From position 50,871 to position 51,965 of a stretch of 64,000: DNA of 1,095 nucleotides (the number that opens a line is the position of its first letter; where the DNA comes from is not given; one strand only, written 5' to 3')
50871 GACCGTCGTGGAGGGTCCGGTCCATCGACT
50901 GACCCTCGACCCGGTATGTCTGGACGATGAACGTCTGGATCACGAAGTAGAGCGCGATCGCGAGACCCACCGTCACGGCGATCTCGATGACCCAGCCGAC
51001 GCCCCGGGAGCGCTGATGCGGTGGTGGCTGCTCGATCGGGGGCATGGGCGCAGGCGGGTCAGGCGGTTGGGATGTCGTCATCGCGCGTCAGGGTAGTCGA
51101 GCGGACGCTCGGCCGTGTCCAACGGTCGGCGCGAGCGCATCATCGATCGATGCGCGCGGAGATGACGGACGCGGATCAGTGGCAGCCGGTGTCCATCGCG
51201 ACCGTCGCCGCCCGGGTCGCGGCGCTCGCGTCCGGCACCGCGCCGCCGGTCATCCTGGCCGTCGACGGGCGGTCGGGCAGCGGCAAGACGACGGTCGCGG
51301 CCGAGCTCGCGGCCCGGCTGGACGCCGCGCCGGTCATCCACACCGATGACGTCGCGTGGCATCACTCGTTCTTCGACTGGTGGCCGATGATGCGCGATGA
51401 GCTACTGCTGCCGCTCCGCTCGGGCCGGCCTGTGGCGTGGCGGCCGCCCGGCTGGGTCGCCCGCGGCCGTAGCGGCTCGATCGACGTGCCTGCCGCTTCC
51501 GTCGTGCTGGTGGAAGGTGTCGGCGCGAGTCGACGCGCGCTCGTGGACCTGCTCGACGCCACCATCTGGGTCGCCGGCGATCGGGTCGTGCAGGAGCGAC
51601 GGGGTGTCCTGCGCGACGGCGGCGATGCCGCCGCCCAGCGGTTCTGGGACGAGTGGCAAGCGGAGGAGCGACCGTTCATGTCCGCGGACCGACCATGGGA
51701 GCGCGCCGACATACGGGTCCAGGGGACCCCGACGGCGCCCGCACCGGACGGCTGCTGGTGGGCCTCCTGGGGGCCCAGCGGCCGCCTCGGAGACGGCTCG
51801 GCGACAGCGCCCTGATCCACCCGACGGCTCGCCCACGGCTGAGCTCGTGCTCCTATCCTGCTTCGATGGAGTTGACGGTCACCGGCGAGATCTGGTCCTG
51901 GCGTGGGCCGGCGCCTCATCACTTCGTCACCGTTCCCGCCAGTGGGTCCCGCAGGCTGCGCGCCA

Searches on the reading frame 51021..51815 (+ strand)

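Call 3: search_protein_families(library=pfam, proteins=[window:51021-51815:+], max_evalue=1)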
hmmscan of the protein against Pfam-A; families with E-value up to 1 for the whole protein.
window:51021-51815:+ (264 aa): 21 families
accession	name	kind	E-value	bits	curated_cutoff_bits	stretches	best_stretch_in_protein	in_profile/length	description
PF13191.12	AAA_16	-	0.00085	20.3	32.6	1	60-147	10-96/167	AAA ATPase domain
PF13671.12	AAA_33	-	0.0026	18.5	27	1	82-111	5-33/143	AAA domain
PF00485.24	PRK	-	0.0028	17.9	22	1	78-105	1-28/196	Phosphoribulokinase / Uridine kinase family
PF13238.12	AAA_18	-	0.0036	18.2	29.4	1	81-118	3-38/128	AAA domain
PF13401.12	AAA_22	-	0.0045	17.7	27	1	78-105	7-36/130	AAA domain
PF02224.24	Cytidylate_kin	-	0.0046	17.1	26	1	80-102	2-24/211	Cytidylate kinase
PF25199.1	nSTAND_NTPase5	-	0.023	15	34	1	61-101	24-66/145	Novel STAND NTPase 5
PF01656.29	CbiA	-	0.025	15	25.4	1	78-101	1-24/125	CobQ/CobB/MinD/ParA nucleotide binding domain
PF00910.28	RNA_helicase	-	0.037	15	21.5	1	81-125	3-48/105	RNA helicase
PF20720.3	nSTAND3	-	0.068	13.3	27.2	1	79-102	20-43/155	Novel STAND NTPase 3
PF06414.18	Zeta_toxin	-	0.08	12.8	22.3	1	74-107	14-48/199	Zeta toxin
PF00931.28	NB-ARC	-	0.1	12.2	23.5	1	76-101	19-43/248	NB-ARC domain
PF05729.18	NACHT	-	0.12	12.7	26.7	1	79-102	3-26/167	NACHT domain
PF03869.20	Arc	-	0.12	12.7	20.4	1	27-48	13-34/50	Arc-like DNA binding domain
PF02367.23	TsaE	-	0.22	11.9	26.6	1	66-102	11-47/128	Threonylcarbamoyl adenosine biosynthesis protein TsaE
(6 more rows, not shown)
